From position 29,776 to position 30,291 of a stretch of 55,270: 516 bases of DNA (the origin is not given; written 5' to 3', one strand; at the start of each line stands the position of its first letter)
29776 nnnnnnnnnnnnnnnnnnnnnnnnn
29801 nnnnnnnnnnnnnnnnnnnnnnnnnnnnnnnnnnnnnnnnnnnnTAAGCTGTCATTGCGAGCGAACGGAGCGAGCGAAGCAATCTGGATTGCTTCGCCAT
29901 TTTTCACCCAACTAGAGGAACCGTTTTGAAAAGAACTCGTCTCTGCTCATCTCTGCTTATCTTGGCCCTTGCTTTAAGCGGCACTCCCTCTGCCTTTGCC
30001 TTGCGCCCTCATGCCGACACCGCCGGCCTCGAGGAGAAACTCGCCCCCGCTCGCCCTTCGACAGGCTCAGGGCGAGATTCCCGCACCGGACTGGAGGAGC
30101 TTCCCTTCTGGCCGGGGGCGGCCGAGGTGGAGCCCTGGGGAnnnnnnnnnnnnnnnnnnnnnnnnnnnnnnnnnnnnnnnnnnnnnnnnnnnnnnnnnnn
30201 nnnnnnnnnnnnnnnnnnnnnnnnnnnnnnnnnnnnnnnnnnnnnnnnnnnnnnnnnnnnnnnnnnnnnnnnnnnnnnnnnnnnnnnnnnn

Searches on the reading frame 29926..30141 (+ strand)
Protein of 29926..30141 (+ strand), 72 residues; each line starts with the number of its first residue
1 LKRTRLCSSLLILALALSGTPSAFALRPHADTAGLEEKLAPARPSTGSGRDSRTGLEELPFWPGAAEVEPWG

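Call 78: find_homologous_proteins(query=A6, max_evalue=1)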
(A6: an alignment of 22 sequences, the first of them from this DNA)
Query A6 (22 sequences) (72 aa, profile of the alignment): 2 proteins with E <= 1 among 1835 candidates.
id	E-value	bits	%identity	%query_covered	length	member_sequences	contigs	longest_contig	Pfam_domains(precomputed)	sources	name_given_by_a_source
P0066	9.6e-7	46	43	35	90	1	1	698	-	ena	-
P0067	1.5e-6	46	38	79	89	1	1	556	-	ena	-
